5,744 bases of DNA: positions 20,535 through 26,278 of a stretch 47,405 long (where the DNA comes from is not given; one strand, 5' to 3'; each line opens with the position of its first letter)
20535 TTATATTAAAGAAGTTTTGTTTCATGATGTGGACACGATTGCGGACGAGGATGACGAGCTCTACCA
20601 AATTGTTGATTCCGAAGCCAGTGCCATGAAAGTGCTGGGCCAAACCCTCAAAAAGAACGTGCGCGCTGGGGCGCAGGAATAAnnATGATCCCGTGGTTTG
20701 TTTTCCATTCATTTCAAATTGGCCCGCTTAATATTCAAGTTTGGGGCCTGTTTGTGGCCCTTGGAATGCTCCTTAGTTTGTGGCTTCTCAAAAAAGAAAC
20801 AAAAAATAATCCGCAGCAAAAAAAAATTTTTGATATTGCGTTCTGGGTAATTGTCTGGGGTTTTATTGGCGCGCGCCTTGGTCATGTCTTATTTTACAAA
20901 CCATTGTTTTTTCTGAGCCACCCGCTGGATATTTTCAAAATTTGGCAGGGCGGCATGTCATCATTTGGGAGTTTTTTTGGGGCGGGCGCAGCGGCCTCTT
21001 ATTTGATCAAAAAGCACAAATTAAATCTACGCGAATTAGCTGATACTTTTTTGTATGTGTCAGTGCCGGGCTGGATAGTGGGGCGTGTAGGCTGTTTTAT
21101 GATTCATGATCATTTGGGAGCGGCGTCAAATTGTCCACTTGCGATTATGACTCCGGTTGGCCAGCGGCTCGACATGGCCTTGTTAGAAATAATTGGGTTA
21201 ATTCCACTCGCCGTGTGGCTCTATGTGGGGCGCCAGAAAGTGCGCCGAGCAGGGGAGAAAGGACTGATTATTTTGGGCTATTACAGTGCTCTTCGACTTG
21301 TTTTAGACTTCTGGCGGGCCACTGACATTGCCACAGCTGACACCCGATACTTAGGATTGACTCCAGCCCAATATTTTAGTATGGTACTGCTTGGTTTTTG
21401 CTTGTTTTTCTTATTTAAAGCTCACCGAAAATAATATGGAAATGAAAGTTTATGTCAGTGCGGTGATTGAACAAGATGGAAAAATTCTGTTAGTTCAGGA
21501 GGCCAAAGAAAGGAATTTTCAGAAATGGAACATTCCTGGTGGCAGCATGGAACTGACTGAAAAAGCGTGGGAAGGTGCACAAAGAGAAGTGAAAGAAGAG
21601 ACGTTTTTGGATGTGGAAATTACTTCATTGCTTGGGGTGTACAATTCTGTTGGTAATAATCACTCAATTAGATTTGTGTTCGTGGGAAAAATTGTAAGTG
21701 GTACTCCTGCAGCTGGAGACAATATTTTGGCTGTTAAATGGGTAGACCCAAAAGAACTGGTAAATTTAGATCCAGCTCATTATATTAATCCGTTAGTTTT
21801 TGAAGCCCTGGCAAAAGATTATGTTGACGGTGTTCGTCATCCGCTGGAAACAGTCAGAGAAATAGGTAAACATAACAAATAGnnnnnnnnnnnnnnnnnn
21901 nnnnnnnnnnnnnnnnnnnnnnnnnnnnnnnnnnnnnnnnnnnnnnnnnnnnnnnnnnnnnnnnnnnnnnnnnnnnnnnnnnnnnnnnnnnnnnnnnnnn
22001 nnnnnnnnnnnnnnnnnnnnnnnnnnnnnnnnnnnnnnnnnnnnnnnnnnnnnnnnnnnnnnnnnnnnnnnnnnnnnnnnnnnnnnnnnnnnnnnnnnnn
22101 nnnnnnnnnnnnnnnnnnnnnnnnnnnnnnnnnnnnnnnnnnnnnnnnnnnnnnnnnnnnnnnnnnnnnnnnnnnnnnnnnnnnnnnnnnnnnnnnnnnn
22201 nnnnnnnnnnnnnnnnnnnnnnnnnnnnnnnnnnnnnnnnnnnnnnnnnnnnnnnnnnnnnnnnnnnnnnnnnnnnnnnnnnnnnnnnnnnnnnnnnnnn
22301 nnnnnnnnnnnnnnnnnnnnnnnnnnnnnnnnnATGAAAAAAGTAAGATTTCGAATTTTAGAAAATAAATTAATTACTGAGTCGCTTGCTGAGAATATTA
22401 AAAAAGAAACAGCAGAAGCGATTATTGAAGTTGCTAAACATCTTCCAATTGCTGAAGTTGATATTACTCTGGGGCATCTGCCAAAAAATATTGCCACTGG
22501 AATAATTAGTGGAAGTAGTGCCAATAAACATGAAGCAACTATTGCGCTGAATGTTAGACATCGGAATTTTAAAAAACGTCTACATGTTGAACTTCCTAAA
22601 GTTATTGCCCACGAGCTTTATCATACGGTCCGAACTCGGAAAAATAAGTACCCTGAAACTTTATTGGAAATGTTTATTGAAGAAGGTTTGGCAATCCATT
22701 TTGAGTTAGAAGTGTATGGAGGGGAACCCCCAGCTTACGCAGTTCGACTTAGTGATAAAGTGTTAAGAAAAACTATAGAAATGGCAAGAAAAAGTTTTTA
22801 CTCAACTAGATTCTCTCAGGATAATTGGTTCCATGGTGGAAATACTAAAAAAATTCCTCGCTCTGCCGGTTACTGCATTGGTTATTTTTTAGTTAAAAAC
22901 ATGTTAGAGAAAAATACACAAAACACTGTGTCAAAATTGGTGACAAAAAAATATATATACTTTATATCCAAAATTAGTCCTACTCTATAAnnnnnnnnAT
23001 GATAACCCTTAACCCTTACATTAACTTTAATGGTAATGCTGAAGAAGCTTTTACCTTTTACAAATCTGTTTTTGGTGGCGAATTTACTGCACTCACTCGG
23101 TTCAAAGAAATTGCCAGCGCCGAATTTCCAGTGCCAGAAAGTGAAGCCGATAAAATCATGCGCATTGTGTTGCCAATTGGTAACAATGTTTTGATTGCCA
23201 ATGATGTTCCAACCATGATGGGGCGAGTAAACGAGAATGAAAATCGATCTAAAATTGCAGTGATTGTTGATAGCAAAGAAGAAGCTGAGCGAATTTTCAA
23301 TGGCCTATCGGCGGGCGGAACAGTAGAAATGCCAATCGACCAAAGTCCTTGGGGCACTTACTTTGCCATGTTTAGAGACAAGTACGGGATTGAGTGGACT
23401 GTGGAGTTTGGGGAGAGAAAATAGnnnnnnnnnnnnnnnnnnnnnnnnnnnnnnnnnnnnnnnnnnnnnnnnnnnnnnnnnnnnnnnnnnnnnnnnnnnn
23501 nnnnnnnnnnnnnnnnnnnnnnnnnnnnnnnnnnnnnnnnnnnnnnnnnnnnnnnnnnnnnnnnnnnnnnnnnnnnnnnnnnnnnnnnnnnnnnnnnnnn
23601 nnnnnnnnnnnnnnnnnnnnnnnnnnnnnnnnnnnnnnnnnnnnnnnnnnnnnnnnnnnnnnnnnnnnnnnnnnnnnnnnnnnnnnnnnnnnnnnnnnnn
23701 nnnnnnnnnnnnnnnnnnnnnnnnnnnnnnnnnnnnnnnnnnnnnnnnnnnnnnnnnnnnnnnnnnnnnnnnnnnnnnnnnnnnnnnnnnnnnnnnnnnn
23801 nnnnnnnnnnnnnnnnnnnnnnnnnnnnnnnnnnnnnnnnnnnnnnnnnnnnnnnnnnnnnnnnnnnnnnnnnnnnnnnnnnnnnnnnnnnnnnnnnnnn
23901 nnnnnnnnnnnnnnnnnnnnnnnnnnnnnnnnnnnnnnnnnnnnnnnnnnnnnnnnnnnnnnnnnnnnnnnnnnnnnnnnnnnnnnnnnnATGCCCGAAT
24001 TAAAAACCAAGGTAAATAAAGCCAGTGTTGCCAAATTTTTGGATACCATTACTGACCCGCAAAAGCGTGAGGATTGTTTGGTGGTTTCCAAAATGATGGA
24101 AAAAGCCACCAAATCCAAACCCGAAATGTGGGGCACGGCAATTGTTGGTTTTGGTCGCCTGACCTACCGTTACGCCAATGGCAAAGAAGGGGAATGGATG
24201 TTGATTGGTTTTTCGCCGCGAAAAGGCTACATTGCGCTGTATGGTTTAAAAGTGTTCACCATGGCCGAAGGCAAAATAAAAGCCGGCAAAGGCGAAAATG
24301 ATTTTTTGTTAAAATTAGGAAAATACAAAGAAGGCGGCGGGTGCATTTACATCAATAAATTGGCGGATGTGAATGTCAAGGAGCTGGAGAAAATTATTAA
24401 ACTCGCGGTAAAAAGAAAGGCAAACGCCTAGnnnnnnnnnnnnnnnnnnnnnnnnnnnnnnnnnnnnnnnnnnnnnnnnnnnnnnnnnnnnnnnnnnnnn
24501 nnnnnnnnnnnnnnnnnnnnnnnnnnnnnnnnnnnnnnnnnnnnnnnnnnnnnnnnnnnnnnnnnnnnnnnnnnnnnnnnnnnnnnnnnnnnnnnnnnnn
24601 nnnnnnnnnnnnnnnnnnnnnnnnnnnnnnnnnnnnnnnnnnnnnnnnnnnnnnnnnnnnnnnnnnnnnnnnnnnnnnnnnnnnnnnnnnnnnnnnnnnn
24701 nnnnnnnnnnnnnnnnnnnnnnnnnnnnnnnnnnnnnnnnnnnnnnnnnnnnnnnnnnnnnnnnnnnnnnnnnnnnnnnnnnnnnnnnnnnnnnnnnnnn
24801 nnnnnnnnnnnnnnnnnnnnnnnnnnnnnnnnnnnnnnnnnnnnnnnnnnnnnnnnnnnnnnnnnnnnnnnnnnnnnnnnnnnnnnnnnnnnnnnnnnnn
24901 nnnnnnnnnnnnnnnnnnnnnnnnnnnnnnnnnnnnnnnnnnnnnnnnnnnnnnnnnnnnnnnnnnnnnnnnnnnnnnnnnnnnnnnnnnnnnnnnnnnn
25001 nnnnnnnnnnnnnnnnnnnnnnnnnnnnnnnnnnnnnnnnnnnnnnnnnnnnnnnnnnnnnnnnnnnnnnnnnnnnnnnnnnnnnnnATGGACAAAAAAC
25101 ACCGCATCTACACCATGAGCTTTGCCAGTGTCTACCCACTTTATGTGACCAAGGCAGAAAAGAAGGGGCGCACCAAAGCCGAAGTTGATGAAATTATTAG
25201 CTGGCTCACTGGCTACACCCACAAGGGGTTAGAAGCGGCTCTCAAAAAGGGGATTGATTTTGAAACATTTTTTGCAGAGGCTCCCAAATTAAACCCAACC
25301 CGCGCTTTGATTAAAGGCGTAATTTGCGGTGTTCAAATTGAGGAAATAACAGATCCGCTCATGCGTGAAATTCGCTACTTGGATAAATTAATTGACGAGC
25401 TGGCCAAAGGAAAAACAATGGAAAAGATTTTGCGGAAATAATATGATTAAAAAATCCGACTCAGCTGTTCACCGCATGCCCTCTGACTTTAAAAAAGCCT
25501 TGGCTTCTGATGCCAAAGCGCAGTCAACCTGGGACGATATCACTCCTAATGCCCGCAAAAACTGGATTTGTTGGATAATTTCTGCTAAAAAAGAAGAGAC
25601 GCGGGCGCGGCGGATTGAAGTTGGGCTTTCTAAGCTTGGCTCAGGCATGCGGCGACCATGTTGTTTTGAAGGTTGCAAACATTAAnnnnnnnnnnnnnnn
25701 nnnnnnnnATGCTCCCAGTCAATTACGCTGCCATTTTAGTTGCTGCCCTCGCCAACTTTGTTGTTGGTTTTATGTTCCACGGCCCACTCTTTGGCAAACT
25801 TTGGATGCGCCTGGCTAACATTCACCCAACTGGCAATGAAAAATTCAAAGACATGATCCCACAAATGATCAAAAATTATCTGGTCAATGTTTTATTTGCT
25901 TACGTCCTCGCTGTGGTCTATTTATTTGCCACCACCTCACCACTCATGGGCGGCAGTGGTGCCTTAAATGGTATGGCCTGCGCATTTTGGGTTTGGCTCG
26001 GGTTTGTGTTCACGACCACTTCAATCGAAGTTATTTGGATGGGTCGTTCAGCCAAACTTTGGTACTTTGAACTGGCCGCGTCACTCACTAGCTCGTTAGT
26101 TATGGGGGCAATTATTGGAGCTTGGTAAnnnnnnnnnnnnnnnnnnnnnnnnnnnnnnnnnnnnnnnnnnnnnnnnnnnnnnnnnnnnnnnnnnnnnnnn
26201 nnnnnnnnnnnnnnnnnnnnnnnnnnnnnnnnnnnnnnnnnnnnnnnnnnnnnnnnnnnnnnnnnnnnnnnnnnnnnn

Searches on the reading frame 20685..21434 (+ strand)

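Call 67: search_protein_families(library=pfam, proteins=[window:20685-21434:+], max_evalue=0.00001)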
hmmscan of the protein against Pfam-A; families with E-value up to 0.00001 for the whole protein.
window:20685-21434:+ (249 aa): 1 family
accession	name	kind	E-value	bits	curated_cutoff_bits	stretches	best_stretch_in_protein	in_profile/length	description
PF01790.23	LGT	-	1.6e-44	152.5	24.9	1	10-243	4-238/240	Prolipoprotein diacylglyceryl transferase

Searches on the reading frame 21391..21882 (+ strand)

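Call 67: search_protein_families(library=pfam, proteins=[window:21391-21882:+], max_evalue=0.00001)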
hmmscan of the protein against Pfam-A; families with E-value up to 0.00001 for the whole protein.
window:21391-21882:+ (163 aa): 1 family
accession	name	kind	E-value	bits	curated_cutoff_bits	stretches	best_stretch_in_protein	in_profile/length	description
PF00293.34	NUDIX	-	7.5e-20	71.7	21.1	1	22-130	6-124/134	NUDIX domain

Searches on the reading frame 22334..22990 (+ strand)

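Call 67: search_protein_families(library=pfam, proteins=[window:22334-22990:+], max_evalue=0.00001)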
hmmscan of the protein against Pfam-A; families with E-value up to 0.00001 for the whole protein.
window:22334-22990:+ (218 aa): 1 family
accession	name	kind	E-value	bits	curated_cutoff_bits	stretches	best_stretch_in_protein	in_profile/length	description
PF10026.15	DUF2268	-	5.9e-25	88.4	23.6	1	67-204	48-187/195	Predicted Zn-dependent protease (DUF2268)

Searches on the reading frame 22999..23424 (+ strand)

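Call 67: search_protein_families(library=pfam, proteins=[window:22999-23424:+], max_evalue=0.00001)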
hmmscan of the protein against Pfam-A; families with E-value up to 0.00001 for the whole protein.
window:22999-23424:+ (141 aa): 2 families
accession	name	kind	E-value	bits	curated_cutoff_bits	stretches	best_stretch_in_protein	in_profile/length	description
PF00903.31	Glyoxalase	-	2.2e-12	47.9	20.6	1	10-134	8-120/121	Glyoxalase/Bleomycin resistance protein/Dioxygenase superfamily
PF06983.19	3-dmu-9_3-mt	-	3.2e-09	37.8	24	1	6-135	5-115/116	3-demethylubiquinone-9 3-methyltransferase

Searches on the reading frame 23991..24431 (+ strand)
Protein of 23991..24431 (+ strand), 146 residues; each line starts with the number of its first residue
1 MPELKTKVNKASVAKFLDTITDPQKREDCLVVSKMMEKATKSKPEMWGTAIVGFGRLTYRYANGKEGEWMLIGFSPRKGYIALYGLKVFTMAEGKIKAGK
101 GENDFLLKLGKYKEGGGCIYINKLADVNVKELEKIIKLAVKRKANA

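Call 67: search_protein_families(library=pfam, proteins=[window:23991-24431:+], max_evalue=0.00001)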
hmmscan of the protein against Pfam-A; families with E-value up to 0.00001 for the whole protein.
window:23991-24431:+ (146 aa): 1 family
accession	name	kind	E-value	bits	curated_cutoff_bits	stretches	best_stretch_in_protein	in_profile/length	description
PF08818.16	DUF1801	-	2e-09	38.2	27.2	1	25-140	1-85/85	Domain of unknown function (DU1801)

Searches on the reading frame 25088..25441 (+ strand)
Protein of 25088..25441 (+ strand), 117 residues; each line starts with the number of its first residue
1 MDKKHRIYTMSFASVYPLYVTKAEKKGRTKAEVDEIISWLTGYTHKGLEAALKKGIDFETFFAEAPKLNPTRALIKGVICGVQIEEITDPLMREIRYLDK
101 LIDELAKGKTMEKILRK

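Call 68: search_protein_families(library=pfam, proteins=[window:25088-25441:+], max_evalue=0.00001)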
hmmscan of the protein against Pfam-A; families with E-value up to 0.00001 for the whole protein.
window:25088-25441:+ (117 aa): 1 family
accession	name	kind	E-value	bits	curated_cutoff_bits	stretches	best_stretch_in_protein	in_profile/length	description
PF09966.14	DUF2200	-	3e-54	182.4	22.8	1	6-116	1-111/111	Uncharacterized protein conserved in bacteria (DUF2200)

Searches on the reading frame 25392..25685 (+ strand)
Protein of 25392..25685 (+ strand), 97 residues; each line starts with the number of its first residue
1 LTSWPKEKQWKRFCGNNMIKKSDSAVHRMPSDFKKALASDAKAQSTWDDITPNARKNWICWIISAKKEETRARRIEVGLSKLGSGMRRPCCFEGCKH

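Call 68: search_protein_families(library=pfam, proteins=[window:25392-25685:+], max_evalue=0.00001)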
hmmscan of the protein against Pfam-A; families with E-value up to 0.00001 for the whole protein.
window:25392-25685:+ (97 aa): 1 family
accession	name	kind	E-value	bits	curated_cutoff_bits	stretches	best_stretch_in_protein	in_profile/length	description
PF13376.11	OmdA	-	2.3e-19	69.6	25.6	1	29-82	4-57/60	Bacteriocin-protection, YdeI or OmpD-Associated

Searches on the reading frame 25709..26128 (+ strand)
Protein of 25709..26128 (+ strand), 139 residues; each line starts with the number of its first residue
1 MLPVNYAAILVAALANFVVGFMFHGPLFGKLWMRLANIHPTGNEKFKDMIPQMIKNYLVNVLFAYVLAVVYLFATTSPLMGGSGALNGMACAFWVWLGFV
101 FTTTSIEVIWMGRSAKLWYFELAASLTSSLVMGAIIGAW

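Call 68: search_protein_families(library=pfam, proteins=[window:25709-26128:+], max_evalue=0.00001)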
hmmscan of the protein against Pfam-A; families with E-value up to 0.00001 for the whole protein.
window:25709-26128:+ (139 aa): 1 family
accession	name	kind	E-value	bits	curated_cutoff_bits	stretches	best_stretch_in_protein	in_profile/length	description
PF08570.15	DUF1761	-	3.9e-19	69.6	31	1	8-137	2-123/123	Protein of unknown function (DUF1761)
